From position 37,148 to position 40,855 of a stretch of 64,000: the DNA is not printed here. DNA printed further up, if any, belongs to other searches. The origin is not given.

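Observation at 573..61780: A population of sequence-unrelated perfect palindromes with 21-25 bp arms, confined to dead DNA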

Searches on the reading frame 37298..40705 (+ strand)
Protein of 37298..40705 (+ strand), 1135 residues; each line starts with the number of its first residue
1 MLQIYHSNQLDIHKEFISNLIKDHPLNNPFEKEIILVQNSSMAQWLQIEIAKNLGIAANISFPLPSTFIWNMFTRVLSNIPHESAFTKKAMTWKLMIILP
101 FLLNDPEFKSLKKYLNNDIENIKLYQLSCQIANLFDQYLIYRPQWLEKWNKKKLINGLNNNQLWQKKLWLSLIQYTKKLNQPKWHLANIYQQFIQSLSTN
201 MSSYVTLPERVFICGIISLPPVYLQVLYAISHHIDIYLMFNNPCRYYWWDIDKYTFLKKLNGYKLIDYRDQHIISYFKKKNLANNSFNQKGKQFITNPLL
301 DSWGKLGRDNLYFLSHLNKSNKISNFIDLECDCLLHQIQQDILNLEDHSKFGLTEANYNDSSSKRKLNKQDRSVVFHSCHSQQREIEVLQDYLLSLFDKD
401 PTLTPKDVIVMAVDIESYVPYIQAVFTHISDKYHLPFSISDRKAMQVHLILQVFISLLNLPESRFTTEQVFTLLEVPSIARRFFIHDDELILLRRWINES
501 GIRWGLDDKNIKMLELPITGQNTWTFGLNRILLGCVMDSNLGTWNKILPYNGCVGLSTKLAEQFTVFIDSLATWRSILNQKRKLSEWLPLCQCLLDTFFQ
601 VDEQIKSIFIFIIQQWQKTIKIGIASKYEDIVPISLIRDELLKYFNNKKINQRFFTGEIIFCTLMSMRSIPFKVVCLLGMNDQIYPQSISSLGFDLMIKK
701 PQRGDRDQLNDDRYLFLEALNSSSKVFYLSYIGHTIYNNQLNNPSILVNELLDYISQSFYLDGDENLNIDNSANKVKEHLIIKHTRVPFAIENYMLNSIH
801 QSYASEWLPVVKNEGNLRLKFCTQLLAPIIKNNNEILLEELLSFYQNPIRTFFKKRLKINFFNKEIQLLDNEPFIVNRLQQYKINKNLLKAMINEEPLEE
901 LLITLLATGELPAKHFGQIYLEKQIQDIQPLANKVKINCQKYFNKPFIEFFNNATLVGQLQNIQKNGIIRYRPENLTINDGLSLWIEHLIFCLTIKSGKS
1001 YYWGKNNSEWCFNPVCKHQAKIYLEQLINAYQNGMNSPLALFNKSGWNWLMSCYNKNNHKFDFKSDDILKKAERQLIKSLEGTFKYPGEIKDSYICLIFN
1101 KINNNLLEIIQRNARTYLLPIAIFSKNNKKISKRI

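Call 8: search_protein_families(library=pfam, proteins=[window:37298-40705:+])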
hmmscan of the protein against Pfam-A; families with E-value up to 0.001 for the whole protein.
window:37298-40705:+ (1135 aa): 2 families
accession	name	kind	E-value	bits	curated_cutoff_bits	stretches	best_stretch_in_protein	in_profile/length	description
PF04257.20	Exonuc_V_gamma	-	2.3e-95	319.8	25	1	2-345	1-314/314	Exodeoxyribonuclease V, gamma subunit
PF17946.7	RecC_C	-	5.3e-50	170.5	22.6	1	834-1052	2-200/202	RecC C-terminal domain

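Call 36: find_encoding_contigs(protein=window:37298-40705:+, flank=10000, max_places=4)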
Protein window:37298-40705:+ (1135 aa): 3 contigs read that carry it; 2 places shown.
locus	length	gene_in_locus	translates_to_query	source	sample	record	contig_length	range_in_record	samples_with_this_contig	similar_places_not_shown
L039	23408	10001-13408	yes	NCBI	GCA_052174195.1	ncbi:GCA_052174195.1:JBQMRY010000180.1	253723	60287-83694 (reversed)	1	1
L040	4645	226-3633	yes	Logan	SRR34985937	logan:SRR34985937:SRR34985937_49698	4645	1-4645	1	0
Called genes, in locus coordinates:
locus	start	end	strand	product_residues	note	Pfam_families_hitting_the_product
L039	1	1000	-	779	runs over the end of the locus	PF03968:LptD_N, PF04453:LptD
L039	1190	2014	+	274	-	PF27507:DjlA_TM, PF05099:TerB (weak), PF00226:DnaJ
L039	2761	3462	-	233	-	PF00005:ABC_tran, PF13304:AAA_21 (weak)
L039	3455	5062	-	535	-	PF00528:BPD_transp_1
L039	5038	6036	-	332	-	PF01547:SBP_bac_1, PF13416:SBP_bac_8, PF13531:SBP_bac_11, PF13343:SBP_bac_6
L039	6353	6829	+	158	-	PF00293:NUDIX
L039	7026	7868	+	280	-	PF01790:LGT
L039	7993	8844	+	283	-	PF00303:Thymidylat_synt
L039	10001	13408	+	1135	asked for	PF04257:RecC_N, PF27451:RecC_4th, PF17946:RecC_C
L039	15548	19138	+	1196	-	PF00580:UvrD-helicase, PF13245:AAA_19, PF13361:UvrD_C, PF13538:UvrD_C_2 (faint)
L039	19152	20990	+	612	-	PF21185:RecD_N, PF00580:UvrD-helicase (weak), PF05127:NAT10_TcmA_helicase, PF13245:AAA_19, PF13604:AAA_30, PF18335:SH3_13, PF01443:Viral_helicase1, PF13538:UvrD_C_2, +2 more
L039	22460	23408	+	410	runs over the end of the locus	PF11741:AMIN, PF01520:Amidase_3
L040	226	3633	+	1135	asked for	PF04257:RecC_N, PF27451:RecC_4th, PF17946:RecC_C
